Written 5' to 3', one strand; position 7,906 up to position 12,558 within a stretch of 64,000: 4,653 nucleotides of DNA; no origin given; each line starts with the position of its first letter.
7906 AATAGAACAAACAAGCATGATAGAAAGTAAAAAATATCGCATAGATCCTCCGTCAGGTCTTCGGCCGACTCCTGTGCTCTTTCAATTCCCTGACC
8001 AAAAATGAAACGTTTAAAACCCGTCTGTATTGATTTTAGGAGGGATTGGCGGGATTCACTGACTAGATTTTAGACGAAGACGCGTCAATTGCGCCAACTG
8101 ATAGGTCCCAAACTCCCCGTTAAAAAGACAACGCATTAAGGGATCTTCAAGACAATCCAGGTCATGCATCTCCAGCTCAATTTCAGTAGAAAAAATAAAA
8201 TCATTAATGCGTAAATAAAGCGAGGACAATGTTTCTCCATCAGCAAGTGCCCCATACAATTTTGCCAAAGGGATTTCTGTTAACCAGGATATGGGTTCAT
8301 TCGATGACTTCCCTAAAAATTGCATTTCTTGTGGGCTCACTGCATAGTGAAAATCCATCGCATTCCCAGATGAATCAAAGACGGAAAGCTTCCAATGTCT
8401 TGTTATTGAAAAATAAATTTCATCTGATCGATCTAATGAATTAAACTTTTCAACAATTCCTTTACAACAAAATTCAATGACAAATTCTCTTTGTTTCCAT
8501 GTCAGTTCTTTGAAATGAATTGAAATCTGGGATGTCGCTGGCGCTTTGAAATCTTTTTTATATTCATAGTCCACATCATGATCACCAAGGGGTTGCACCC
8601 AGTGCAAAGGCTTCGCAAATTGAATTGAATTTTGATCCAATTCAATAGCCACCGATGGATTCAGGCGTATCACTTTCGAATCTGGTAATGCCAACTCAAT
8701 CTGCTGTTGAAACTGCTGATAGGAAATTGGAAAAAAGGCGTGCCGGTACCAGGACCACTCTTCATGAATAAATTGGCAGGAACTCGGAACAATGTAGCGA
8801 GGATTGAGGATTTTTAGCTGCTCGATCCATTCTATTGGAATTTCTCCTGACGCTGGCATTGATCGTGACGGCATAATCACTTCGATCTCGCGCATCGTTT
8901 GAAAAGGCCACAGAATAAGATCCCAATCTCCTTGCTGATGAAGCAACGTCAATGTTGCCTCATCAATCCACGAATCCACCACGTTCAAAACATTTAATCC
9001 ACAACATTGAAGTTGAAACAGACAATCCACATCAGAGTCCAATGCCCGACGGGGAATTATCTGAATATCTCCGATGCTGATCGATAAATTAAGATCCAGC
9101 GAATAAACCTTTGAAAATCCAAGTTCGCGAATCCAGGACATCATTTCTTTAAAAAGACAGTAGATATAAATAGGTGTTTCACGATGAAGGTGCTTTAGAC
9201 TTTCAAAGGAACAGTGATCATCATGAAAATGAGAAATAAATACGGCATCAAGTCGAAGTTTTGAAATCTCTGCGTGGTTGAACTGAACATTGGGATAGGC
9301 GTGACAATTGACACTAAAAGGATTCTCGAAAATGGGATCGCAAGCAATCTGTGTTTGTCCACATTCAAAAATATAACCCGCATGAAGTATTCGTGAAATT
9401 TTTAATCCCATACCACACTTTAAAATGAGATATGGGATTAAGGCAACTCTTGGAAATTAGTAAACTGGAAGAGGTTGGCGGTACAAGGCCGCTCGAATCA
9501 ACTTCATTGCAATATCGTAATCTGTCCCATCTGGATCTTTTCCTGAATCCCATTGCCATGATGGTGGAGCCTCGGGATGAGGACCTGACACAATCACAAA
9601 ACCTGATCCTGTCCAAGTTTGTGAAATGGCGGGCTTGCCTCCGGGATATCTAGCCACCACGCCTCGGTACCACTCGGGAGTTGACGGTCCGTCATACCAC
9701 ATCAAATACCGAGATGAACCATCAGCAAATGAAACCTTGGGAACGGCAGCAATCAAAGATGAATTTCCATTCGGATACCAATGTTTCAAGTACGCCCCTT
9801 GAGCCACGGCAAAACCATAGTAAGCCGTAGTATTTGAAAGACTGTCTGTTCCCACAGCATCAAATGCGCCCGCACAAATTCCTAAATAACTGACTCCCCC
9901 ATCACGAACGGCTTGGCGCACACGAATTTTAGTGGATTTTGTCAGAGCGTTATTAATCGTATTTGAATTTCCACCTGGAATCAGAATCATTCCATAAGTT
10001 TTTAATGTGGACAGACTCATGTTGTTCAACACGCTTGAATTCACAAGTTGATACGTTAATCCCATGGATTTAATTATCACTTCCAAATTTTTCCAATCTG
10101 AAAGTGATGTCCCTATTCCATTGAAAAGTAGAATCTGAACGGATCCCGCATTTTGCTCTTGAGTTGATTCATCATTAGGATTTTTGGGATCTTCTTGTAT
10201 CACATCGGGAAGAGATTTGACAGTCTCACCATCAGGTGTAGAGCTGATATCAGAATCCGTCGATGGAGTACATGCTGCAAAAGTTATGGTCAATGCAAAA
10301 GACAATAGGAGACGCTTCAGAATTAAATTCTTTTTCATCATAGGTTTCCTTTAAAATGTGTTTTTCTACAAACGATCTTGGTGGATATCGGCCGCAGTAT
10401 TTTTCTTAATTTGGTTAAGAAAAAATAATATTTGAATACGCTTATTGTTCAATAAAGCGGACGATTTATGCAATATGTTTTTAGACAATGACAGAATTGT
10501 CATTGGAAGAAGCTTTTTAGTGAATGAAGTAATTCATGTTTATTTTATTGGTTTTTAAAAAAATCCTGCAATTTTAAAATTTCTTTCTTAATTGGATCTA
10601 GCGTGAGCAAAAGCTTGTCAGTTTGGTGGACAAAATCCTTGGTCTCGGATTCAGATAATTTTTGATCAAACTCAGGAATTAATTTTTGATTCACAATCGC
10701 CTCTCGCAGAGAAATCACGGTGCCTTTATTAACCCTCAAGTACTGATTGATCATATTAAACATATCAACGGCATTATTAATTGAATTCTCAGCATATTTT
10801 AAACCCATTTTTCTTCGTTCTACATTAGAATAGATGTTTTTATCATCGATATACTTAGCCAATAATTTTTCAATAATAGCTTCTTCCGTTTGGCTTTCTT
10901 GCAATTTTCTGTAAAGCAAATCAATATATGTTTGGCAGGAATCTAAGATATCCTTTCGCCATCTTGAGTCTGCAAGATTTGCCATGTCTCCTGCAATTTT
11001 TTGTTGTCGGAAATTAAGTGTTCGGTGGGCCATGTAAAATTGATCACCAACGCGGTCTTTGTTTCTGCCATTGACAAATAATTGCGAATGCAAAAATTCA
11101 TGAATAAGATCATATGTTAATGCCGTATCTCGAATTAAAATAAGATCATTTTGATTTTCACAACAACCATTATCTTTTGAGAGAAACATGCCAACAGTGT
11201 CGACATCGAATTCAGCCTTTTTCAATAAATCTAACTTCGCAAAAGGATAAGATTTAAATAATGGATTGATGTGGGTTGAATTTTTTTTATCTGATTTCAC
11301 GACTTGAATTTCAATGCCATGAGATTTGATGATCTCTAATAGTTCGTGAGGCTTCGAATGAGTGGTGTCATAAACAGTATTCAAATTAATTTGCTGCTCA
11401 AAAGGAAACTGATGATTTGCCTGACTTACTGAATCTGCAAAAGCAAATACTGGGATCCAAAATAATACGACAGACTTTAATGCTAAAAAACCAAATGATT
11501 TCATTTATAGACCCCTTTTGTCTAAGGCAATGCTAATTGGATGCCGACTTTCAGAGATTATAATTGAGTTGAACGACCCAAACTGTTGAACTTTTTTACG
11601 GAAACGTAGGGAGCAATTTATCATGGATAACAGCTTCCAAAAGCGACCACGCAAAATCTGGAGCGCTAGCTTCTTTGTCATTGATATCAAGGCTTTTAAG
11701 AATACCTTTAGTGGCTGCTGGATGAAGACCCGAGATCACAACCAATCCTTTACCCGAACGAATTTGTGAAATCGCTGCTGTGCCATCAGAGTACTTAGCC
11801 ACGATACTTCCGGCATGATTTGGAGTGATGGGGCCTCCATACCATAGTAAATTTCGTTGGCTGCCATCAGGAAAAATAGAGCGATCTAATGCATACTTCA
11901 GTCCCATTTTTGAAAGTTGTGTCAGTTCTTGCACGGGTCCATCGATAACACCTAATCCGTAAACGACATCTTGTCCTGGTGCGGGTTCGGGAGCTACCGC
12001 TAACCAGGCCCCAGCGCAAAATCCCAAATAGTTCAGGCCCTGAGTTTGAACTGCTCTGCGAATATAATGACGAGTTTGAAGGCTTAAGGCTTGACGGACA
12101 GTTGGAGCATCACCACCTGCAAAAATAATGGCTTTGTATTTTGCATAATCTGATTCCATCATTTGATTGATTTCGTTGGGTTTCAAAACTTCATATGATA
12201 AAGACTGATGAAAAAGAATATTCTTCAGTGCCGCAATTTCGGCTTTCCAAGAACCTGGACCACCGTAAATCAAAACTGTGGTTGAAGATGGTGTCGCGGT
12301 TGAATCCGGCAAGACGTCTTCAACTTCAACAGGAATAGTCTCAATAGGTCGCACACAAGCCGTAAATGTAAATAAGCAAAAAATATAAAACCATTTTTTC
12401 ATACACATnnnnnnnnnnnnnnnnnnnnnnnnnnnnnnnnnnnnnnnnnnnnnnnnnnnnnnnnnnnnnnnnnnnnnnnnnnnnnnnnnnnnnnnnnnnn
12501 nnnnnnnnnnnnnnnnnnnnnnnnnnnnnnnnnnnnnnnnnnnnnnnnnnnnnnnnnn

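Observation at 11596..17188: Candidate new system: ATP-grasp/PLP-decarboxylase fusion operon with transglutaminase-like enzyme, UT channel, porin and amidohydrolase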

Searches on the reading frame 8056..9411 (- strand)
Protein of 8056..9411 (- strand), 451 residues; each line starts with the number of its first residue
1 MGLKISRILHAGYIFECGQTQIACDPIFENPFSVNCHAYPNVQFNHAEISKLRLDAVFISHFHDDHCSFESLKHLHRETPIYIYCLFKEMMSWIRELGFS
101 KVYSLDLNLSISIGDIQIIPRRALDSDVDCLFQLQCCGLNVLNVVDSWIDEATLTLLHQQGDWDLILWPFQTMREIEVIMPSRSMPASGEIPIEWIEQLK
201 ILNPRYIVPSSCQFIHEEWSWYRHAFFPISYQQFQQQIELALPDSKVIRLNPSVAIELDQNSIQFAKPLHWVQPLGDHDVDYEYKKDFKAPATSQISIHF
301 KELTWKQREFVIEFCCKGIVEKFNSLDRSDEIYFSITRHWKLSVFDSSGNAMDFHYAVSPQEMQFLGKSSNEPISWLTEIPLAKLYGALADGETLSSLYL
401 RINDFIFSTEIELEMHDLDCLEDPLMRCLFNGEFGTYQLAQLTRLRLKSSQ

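Call 3: search_protein_families(library=pfam, proteins=[window:8056-9411:-], max_evalue=0.01)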
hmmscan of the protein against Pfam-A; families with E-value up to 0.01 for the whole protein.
window:8056-9411:- (451 aa): 2 families
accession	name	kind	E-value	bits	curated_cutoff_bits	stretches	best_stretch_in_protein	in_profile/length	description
PF13483.12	Lactamase_B_3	-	0.00024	21.6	24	1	8-90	5-58/160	Beta-lactamase superfamily domain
PF12706.13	Lactamase_B_2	-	0.0028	17.7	27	1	51-85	26-62/200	Beta-lactamase superfamily domain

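Call 4: search_protein_families(library=ncbifam, proteins=[window:8056-9411:-], max_evalue=0.01)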
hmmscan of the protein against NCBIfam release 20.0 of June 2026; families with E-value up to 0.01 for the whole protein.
window:8056-9411:- (451 aa): 4 families
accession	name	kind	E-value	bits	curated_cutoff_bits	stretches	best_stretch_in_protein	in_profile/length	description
NF000801.0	PRK00055.1-3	equivalog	0.00097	18.3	252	1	42-89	42-96/307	ribonuclease Z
TIGR02651.1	RNase_Z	equivalog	0.0021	17.2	292.95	1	42-67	40-65/302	ribonuclease Z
NF001911.0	PRK00685.1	equivalog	0.0032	17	144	1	8-124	6-108/228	metal-dependent hydrolase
NF000804.0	PRK00055.2-1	equivalog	0.0097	15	402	0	42-67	44-69/306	ribonuclease Z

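Call 88: search_protein_families(library=ncbifam, proteins=[window:8056-9411:-], max_evalue=10)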
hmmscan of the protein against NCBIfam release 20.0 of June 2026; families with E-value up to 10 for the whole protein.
window:8056-9411:- (451 aa): 6 families
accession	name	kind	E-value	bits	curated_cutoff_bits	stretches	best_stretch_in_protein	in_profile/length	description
NF000801.0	PRK00055.1-3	equivalog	0.00097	18.3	252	1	42-89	42-96/307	ribonuclease Z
TIGR02651.1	RNase_Z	equivalog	0.0021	17.2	292.95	1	42-67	40-65/302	ribonuclease Z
NF001911.0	PRK00685.1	equivalog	0.0032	17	144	1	8-124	6-108/228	metal-dependent hydrolase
NF000804.0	PRK00055.2-1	equivalog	0.0097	15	402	1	42-67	44-69/306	ribonuclease Z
TIGR03675.1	arCOG00543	equivalog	0.01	14.1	580.2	1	31-91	208-267/631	beta-CASP ribonuclease aCPSF1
TIGR03413.1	GSH_gloB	equivalog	0.068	12.5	200.8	1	46-89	36-77/248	hydroxyacylglutathione hydrolase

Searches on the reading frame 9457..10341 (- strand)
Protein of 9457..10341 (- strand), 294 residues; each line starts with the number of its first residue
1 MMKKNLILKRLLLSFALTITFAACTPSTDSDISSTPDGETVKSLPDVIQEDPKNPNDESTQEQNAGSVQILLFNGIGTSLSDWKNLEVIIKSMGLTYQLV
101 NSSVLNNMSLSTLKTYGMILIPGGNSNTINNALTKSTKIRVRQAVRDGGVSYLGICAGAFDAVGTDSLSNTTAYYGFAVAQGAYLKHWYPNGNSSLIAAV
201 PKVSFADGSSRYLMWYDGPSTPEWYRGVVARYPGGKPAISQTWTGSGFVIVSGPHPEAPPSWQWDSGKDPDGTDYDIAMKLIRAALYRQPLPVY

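Call 3: search_protein_families(library=pfam, proteins=[window:9457-10341:-], max_evalue=0.01)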
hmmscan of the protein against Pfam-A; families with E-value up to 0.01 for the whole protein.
window:9457-10341:- (294 aa): 1 family
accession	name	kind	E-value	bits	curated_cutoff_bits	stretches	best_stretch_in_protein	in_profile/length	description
PF09825.15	BPL_N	-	9.4e-10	38.3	24.2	1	69-160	2-93/283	Biotin-protein ligase, N terminal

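Call 4: search_protein_families(library=ncbifam, proteins=[window:9457-10341:-], max_evalue=0.01)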
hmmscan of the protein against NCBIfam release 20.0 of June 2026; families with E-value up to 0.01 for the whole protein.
window:9457-10341:- (294 aa): 2 families
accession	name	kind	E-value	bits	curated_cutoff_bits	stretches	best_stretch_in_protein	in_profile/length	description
NF003642.0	PRK05282.1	equivalog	0.0055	16.2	156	1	107-160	71-124/233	dipeptidase PepE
TIGR03800.1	PLP_synth_Pdx2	equivalog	0.0085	16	105.55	0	112-159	33-80/184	pyridoxal 5'-phosphate synthase glutaminase subunit PdxT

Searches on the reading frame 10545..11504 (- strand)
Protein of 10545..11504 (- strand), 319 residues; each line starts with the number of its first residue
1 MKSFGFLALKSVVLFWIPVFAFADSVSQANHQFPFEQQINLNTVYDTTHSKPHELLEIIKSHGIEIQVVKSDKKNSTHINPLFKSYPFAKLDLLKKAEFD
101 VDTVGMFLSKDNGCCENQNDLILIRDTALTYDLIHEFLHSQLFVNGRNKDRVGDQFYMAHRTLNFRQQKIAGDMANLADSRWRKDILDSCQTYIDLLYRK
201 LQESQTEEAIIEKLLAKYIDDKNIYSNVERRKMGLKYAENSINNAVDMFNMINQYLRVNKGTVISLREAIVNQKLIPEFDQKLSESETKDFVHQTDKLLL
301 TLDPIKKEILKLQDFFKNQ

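Call 3: search_protein_families(library=pfam, proteins=[window:10545-11504:-], max_evalue=0.01)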
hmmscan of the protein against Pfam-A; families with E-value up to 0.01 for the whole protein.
window:10545-11504:- (319 aa): 0 families

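Call 4: search_protein_families(library=ncbifam, proteins=[window:10545-11504:-], max_evalue=0.01)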
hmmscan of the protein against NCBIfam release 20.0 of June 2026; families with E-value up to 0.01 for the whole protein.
window:10545-11504:- (319 aa): 0 families

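Call 33: search_protein_families(library=pfam, proteins=[window:10545-11504:-], max_evalue=10)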
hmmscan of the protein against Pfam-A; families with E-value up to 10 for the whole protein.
window:10545-11504:- (319 aa): 2 families
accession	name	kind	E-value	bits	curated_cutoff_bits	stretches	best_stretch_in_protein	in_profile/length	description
PF05184.20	SapB_1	-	0.078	13.5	25.2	1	189-214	5-30/38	Saposin-like type B, region 1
PF14106.11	DUF4279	-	0.97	10.2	25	0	285-314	46-75/116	Domain of unknown function (DUF4279)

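Call 88: search_protein_families(library=ncbifam, proteins=[window:10545-11504:-], max_evalue=10)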
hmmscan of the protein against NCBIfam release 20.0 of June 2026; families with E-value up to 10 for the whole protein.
window:10545-11504:- (319 aa): 0 families

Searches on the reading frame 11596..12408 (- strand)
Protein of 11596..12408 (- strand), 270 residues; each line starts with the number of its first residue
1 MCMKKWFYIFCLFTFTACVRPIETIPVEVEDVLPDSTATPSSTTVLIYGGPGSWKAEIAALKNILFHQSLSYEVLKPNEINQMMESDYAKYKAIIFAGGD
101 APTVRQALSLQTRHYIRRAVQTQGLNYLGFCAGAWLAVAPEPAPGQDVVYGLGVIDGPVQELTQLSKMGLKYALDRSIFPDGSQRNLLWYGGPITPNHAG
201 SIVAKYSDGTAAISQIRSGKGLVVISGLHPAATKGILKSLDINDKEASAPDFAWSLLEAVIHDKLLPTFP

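Call 3: search_protein_families(library=pfam, proteins=[window:11596-12408:-], max_evalue=0.01)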
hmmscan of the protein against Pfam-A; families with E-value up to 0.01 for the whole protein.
window:11596-12408:- (270 aa): 1 family
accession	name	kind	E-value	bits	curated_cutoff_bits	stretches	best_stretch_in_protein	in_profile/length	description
PF09825.15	BPL_N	-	1.4e-09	37.7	24.2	1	44-137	2-95/283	Biotin-protein ligase, N terminal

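Call 4: search_protein_families(library=ncbifam, proteins=[window:11596-12408:-], max_evalue=0.01)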
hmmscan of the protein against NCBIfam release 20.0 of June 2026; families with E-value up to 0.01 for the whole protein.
window:11596-12408:- (270 aa): 0 families
